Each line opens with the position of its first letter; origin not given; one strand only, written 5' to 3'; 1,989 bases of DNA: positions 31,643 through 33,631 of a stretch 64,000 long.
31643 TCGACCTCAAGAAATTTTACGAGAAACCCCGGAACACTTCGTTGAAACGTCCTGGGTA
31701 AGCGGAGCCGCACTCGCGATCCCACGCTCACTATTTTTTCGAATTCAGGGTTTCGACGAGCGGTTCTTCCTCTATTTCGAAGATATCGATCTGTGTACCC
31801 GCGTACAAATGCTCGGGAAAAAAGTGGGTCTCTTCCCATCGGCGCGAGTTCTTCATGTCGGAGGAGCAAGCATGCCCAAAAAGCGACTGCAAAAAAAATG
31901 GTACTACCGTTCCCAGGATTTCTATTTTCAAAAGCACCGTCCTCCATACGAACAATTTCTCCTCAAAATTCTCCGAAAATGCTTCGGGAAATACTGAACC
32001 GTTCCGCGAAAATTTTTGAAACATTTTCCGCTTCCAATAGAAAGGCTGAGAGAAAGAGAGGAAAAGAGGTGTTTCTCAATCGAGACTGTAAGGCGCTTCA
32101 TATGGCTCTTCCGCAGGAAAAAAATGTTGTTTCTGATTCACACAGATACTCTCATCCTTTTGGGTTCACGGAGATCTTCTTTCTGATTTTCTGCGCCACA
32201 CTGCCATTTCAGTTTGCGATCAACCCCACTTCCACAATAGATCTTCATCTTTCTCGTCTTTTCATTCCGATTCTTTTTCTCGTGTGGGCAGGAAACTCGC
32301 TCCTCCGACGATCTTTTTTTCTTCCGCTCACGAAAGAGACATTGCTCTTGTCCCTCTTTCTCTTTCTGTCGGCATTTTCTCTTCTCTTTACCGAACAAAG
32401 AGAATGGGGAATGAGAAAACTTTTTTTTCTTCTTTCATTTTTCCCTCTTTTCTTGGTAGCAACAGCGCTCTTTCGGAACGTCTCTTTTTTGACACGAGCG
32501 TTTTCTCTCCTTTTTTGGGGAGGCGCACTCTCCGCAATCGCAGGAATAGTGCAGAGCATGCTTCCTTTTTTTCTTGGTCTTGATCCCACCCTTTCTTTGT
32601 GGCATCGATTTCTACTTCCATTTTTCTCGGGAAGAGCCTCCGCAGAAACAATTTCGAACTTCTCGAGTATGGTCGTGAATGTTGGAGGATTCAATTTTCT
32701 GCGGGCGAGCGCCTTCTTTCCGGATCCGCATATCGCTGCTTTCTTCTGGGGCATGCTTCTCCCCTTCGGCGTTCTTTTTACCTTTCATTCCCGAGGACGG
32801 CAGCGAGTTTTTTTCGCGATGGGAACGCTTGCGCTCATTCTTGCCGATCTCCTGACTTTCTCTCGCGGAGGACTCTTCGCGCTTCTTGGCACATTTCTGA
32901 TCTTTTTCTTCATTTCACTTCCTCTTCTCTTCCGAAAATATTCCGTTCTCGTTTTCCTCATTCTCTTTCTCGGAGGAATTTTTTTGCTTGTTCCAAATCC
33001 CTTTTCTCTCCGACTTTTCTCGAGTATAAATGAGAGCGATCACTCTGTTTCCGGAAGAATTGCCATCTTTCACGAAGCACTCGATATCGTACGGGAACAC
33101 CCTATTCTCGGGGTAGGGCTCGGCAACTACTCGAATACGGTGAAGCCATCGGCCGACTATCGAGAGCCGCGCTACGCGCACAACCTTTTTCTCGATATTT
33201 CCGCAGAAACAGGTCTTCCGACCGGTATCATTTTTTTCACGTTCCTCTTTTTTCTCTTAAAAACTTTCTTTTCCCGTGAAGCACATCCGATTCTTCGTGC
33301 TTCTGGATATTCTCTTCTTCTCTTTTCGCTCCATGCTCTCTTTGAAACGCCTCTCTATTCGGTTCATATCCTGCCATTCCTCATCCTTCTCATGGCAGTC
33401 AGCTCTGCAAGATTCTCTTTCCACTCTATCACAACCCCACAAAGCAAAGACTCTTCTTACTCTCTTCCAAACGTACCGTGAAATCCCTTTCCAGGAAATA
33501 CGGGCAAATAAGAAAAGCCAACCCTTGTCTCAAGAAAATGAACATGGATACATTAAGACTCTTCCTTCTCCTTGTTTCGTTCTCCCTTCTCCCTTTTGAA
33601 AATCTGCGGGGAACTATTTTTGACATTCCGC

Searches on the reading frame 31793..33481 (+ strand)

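Call 26: search_protein_families(library=pfam, proteins=[window:31793-33481:+], max_evalue=0.00001)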
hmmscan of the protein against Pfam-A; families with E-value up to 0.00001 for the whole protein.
window:31793-33481:+ (562 aa): 1 family
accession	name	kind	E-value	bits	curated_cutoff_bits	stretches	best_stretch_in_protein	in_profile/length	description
PF04932.20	Wzy_C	-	4.7e-22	78.8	31.7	1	345-482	3-149/149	O-Antigen ligase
